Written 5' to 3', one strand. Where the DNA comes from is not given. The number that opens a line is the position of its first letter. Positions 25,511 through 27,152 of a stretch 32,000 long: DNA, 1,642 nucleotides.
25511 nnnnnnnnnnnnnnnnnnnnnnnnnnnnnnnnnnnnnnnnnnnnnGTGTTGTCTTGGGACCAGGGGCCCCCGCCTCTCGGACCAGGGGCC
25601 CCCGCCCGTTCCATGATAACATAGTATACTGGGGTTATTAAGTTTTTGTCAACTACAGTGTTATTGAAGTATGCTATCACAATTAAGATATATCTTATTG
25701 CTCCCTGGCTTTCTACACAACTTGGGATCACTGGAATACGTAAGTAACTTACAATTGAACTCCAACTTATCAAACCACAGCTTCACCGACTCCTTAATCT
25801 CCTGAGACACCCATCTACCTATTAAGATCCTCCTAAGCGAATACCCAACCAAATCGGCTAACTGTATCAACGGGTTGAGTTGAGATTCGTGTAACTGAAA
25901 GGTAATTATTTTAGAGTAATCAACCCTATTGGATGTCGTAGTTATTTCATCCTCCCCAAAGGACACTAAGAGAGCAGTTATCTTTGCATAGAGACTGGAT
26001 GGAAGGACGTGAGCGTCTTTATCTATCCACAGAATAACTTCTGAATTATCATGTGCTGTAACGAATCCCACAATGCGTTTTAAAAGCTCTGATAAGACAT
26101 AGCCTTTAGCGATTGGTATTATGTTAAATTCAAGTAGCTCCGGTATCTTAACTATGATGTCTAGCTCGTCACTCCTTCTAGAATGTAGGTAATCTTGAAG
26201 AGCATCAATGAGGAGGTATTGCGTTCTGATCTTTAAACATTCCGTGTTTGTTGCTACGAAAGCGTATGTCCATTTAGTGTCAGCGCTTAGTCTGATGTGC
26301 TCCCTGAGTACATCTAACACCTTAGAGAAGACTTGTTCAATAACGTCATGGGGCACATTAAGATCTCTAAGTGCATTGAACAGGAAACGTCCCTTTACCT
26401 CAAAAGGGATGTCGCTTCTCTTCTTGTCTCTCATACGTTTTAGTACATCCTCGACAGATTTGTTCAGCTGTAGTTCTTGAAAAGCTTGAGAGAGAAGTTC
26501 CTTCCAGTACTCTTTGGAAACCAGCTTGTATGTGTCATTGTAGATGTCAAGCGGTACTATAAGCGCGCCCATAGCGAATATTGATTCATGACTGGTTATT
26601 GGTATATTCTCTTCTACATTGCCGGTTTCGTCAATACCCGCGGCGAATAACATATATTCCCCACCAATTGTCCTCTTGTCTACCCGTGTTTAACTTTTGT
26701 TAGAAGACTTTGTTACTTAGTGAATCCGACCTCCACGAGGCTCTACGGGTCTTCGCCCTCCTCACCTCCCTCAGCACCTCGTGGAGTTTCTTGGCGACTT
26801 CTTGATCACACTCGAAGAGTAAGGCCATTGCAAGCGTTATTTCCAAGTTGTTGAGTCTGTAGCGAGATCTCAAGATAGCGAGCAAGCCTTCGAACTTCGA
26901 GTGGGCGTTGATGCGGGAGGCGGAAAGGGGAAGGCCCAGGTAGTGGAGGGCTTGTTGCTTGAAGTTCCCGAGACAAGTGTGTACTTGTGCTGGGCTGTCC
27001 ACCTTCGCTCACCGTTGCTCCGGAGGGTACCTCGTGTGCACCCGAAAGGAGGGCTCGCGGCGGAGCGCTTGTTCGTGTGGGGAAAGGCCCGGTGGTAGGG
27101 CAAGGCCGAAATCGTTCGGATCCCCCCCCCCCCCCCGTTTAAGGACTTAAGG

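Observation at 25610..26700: Low-GC cargo island with a DUF3800-like gene nested in the element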

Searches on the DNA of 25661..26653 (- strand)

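Call 65: search_rna_families(source=L001, threshold=evalue, max_evalue=10)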
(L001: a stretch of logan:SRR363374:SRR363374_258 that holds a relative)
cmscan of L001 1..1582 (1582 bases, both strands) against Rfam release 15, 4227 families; matches with E-value up to 10: 3.
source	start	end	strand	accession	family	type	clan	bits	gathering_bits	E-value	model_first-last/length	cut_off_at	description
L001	676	742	+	RF01559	DdR1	Gene; snRNA; snoRNA; CD-box;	-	18.9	70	1.9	1-66/66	no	Dictyostelium snoRNA DdR1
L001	1184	1230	+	RF01370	CRISPR-DR57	Gene; CRISPR;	-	14.9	39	8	1-37/37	no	CRISPR RNA direct repeat element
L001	1328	1353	-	RF02914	DUF805b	Cis-reg;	CL00115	11.8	35.6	6.4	1-35/35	no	DUF805b RNA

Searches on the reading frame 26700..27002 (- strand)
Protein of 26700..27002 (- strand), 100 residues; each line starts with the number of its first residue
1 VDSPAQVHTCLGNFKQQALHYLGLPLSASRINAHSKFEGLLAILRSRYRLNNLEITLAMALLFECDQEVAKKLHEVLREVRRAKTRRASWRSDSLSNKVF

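Call 3: search_protein_families(library=pfam, proteins=[window:26700-27002:-], max_evalue=1)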
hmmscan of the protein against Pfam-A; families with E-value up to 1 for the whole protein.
window:26700-27002:- (100 aa): 0 families

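Call 9: search_protein_families(library=padloc, proteins=[window:26700-27002:-], max_evalue=1)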
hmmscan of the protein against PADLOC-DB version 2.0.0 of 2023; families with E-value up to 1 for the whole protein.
window:26700-27002:- (100 aa): 0 families

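Call 10: search_protein_families(library=ncbifam, proteins=[window:26700-27002:-], max_evalue=1)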
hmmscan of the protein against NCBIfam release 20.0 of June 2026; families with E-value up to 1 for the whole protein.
window:26700-27002:- (100 aa): 1 family
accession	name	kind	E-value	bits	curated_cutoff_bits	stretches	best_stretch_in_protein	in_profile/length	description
NF040851.1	tran_reg_TrmB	equivalog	0.09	11.9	600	1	67-97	89-119/338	HTH-type sugar-sensing transcriptional regulator TrmB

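Call 11: search_protein_families(library=phrogs, proteins=[window:26700-27002:-], max_evalue=0.1)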
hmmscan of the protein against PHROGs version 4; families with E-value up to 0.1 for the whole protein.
window:26700-27002:- (100 aa): 1 family
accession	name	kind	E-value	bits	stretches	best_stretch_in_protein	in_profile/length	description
phrog_24506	-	tail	0.037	15.1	1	31-82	41-92/109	tail fiber protein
